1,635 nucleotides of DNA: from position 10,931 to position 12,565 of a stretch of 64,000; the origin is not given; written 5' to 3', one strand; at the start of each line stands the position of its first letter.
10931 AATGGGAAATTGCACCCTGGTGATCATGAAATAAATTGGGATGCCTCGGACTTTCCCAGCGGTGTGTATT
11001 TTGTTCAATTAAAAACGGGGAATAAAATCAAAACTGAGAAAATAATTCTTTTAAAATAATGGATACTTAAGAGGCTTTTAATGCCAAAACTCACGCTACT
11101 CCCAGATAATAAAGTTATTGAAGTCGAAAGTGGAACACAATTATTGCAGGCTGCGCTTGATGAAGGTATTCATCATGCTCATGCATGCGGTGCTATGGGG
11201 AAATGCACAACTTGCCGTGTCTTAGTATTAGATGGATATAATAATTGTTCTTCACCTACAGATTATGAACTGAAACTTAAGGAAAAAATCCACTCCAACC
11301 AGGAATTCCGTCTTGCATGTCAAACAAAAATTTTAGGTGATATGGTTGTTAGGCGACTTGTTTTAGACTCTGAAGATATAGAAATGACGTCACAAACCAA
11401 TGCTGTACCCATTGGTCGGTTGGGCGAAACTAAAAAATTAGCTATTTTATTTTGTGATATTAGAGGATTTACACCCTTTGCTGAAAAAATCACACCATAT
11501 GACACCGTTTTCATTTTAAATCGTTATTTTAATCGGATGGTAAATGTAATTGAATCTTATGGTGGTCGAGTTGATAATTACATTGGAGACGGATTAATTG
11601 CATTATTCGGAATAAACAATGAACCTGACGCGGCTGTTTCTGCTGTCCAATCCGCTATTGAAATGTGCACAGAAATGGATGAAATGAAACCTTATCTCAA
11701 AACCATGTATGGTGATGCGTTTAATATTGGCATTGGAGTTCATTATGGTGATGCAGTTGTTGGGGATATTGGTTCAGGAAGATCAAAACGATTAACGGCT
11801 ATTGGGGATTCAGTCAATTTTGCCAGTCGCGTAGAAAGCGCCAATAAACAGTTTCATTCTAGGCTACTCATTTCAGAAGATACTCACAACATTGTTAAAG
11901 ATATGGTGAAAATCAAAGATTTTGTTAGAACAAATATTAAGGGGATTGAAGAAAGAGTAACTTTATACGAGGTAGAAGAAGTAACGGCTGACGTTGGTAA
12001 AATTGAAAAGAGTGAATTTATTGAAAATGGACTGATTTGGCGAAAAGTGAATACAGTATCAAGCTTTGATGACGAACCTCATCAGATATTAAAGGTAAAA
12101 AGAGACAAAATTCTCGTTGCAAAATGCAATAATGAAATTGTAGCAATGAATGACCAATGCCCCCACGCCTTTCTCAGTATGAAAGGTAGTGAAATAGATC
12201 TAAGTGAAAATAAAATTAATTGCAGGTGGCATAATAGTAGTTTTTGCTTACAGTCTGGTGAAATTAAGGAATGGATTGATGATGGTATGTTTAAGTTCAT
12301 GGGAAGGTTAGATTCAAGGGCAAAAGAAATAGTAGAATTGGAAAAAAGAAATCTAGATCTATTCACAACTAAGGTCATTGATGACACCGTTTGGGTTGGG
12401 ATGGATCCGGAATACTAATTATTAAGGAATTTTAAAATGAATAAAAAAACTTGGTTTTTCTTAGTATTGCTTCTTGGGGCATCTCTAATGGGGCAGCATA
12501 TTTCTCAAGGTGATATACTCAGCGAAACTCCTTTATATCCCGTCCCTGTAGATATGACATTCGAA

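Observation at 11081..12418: Class III nucleotide cyclase sandwiched between two different [2Fe-2S] domains (ferredoxin-type and Rieske-type)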

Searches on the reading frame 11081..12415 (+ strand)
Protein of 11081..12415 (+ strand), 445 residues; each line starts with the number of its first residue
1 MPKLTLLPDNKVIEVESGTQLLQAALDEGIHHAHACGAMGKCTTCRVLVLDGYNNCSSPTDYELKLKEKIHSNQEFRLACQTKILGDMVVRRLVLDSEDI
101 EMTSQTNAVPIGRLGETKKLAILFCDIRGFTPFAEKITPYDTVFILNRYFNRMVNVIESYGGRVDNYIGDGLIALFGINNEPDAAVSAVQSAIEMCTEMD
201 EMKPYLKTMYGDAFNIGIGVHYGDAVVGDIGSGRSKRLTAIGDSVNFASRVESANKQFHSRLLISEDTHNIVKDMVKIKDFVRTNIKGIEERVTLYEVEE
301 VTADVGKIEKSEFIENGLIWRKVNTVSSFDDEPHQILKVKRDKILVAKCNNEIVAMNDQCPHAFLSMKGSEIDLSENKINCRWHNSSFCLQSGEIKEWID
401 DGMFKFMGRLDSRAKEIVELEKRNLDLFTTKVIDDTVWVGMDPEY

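Call 4: search_protein_families(library=pfam, proteins=[window:11081-12415:+], max_evalue=1)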
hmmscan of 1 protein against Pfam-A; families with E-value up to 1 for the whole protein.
window:11081-12415:+ (445 aa): 6 families
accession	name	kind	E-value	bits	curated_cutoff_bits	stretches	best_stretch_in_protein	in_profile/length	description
PF00211.25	Guanylate_cyc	-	3.4e-21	76.1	21.9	1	117-296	6-179/183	Adenylate and Guanylate cyclase catalytic domain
PF00111.32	Fer2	-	4.8e-12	46.1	21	1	7-84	4-76/77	2Fe-2S iron-sulfur cluster binding domain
PF00355.32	Rieske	-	3.4e-10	40.2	20.3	1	320-397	2-77/88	Rieske [2Fe-2S] domain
PF13510.11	Fer2_4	-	0.0013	19.2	22.8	1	4-50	4-59/82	2Fe-2S iron-sulfur cluster binding domain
PF13806.12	Rieske_2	-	0.0051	17.2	27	1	320-439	2-103/104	Rieske-like [2Fe-2S] domain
PF14394.12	DUF4423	-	0.02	15.2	30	1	263-324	17-78/165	Domain of unknown function (DUF4423)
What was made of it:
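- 11081..11365 (+): N-terminal [2Fe-2S] ferredoxin domain (aa 1-95), adrenodoxin/ISC-type Cys spacing. Ligand codons: C36 11186-11188, C42 11204-11206, C45 11213-11215, C80 11318-11320. Pfam Fer2 matches aa 7-84 with 46 bits (call 4).
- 11423..11980 (+): Class III (IIIb-like) cyclase homology domain (aa 115-300). Metal Asp: D126 11456-11458 and D170 11588-11590. Specificity pair: N166 11576-11578 and T239 11795-11797. Transition-state residues: N246 11816-11818 and R250 11828-11830. Pfam Guanylate_cyc scores 76 bits (call 4).
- On Class III nucleotidyl cyclase (Pfam PF00211): The Pfam score is 76.1 bits against a cut-off of 21.9 (call 4).
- On [2Fe-2S] ferredoxin, adrenodoxin/ISC type (PF00111): The Pfam score is 46.1 bits against a cut-off of 21 (call 4).
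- On Rieske [2Fe-2S] domain (PF00355): The Pfam score is 40.2 bits against a cut-off of 20.3 (call 4).
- Checked: The Pfam matches are far beyond chance and all exceed the curated cut-offs: Guanylate_cyc E 3.4e-21 (76 bits, cut-off 21.9), Fer2 E 4.8e-12 (46 bits, cut-off 21), Rieske E 3.4e-10 (40 bits, cut-off 20.3) (call 4). No other Pfam domain was found (call 4).
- Domains: all three exceed the Pfam cut-offs (call 4).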

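Call 5: search_protein_families(library=ncbifam, proteins=[window:11081-12415:+], max_evalue=1)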
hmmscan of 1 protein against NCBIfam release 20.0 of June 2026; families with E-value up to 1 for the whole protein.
window:11081-12415:+ (445 aa): 16 families
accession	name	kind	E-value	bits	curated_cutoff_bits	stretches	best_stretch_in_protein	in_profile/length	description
TIGR02007.1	fdx_isc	equivalog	7e-14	51.9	132.1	1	1-86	6-92/110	ISC system 2Fe-2S type ferredoxin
TIGR01941.1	nqrF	equivalog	2.1e-10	40.1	295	1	10-91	41-119/405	NADH:ubiquinone reductase (Na(+)-transporting) subunit F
NF040756.1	corr_regen_AcsV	exception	1.2e-08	33.9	800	1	4-92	2-85/632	corrinoid activation/regeneration protein AcsV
NF004317.0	PRK05713.1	equivalog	8e-08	31.9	338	1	9-92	7-84/312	iron-sulfur-binding ferredoxin reductase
NF042948.2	3PPDioc_HcaC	equivalog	1.5e-06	28.4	150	1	337-394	20-76/105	3-phenylpropionate/cinnamic acid dioxygenase ferredoxin subunit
NF041393.1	Frdxn_Halo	equivalog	3.6e-06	26.8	150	1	12-97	39-117/128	ferredoxin Fer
NF007422.0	PRK09965.1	equivalog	1.2e-05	25.3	113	1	336-394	17-74/106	bifunctional 3-phenylpropionate/cinnamic acid dioxygenase ferredoxin subunit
TIGR03903.1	TOMM_kin_cyc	equivalog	2.3e-05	22.4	705.75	1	145-282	317-446/1267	TOMM system kinase/cyclase fusion protein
NF058606.1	GlBtMonoRdsGbcB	equivalog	3.9e-05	22.7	500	1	6-58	282-333/362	glycine betaine monooxygenase reductase subunit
NF041683.1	ant_diox_AndAb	equivalog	0.00024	21.3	150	1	320-396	2-76/100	anthranilate 1,2-dioxygenase ferredoxin subunit AndAb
NF041174.1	SDX_Thmprot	equivalog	0.00033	20.8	170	1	319-395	1-76/109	sulredoxin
TIGR02160.1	PA_CoA_Oxy5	hypoth_equivalog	0.00039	19.3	420.8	1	19-90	283-348/352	1,2-phenylacetyl-CoA epoxidase subunit PaaE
TIGR02378.1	nirD_assim_sml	equivalog_domain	0.004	17.3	74.65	1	320-397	2-83/105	nitrite reductase small subunit NirD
TIGR02008.1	fdx_plant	subfamily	0.0041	16.9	81.15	1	10-57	14-60/97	ferredoxin [2Fe-2S]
NF007964.0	PRK10684.1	equivalog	0.0041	16.1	383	1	4-90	252-332/333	NADH oxidoreductase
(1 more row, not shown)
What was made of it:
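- On [2Fe-2S] ferredoxin, adrenodoxin/ISC type (PF00111): The score is 51.9 bits against a cut-off of 132.1 (call 5).
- Closest known: ISC/adrenodoxin-type [2Fe-2S] ferredoxins. Different: The score of 51.9 bits is far below the fdx_isc equivalog cut-off of 132.1 (call 5).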

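Call 6: search_solved_structures(query=window:11081-12415:+, max_evalue=0.01, show_alignments=3)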
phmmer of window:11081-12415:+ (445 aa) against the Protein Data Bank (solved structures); distinct sequences matched with E-value up to 0.01: 76 (the best 60 are shown).
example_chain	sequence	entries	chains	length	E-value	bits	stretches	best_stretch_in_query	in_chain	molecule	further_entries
2w01_A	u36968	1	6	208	2e-27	99.2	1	115-301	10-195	ADENYLATE CYCLASE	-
3r5g_A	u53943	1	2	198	1e-26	96.9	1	116-306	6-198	CyaB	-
6fht_A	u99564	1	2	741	2.8e-26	95.5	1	111-301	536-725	Bacteriophytochrome,Adenylate cyclase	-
5mbg_A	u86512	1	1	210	2.5e-20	75.9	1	121-303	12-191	Beta subunit of photoactivated adenylyl cyclase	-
5mbj_A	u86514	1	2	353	8.5e-20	74.1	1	120-303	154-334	Beta subunit of photoactivated adenylyl cyclase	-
5mbk_A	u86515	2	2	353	8.5e-20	74.1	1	120-303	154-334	Beta subunit of photoactivated adenylyl cyclase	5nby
5m27_A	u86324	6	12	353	8.5e-20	74.1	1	120-303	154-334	Beta subunit of photoactivated adenylyl cyclase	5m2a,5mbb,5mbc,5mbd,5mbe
5mbh_A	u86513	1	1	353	2.2e-19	72.8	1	120-303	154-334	Beta subunit of photoactivated adenylyl cyclase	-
5x4u_A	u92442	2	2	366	4.9e-19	71.6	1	117-300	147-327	Photoactivated adenylyl cyclase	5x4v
5x4t_A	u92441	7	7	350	5e-19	71.6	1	117-300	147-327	Photoactivated adenylyl cyclase | Family 3 adenylate cyclase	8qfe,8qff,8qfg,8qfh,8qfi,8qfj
9f1z_A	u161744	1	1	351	5e-19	71.6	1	117-300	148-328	Family 3 adenylate cyclase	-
4yus_A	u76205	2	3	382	5.5e-19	71.5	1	118-300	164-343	Family 3 adenylate cyclase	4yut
9f1w_A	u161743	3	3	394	5.9e-19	71.4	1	118-300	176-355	Family 3 adenylate cyclase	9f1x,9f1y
1wc0_A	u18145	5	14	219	8.2e-16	61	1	115-293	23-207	ADENYLATE CYCLASE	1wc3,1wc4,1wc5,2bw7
1wc1_A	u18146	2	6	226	1.1e-15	60.5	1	116-293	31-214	ADENYLATE CYCLASE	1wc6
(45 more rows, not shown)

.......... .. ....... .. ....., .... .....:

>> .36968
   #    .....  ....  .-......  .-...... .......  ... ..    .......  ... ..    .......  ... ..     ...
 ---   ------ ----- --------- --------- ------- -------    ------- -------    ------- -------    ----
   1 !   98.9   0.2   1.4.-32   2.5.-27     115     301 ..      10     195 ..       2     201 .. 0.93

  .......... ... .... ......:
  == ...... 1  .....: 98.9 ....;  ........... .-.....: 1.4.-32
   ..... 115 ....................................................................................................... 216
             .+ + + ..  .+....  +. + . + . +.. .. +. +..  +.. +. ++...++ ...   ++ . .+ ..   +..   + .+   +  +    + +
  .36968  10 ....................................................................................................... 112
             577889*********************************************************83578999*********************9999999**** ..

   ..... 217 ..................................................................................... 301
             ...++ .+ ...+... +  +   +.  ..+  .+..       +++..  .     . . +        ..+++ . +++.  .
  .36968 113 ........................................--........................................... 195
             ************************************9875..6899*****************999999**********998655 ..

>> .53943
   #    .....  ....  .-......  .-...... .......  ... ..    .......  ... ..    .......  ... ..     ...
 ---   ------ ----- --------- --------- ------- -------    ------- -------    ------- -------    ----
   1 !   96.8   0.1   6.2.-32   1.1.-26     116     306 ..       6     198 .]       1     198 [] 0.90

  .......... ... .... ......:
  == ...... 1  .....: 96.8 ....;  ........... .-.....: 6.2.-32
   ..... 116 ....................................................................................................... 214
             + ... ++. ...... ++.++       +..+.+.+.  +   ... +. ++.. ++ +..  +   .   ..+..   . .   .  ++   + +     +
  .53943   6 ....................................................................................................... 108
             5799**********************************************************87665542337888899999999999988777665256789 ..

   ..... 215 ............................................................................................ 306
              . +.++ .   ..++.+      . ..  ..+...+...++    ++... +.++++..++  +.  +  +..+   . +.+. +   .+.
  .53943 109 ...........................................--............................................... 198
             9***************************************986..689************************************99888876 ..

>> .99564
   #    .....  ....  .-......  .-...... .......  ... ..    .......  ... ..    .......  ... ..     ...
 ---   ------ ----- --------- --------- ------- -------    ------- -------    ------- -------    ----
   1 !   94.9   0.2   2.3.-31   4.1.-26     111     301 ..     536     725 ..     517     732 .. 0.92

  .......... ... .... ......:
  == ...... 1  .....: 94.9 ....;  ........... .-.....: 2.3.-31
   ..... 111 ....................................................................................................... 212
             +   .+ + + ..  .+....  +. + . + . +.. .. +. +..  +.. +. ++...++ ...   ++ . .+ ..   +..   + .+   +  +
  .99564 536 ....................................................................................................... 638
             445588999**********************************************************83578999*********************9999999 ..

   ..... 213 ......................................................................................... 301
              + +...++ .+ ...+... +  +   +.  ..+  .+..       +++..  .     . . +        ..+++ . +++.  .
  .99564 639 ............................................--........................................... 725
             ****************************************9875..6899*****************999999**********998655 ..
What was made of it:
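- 11423..11980 (+): PDB sequence matches are Cya2 2w01 at E 2e-27 and CyaB 3r5g at E 1e-26 (call 6).
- On Subclass IIIb: T239 aligns with the Thr of CyaB (call 6).
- Checked: The by-eye assignment of Asn at the Lys position and Thr at the partner position is confirmed by HMMER alignments: VDN166YIGDG aligns with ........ of Cya2 and IDKFVGD of CyaB, and RLT239AIG aligns with DYTIIG of CyaB (call 6).
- The best solved match by sequence is the guanylyl cyclase Cya2 (call 6).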
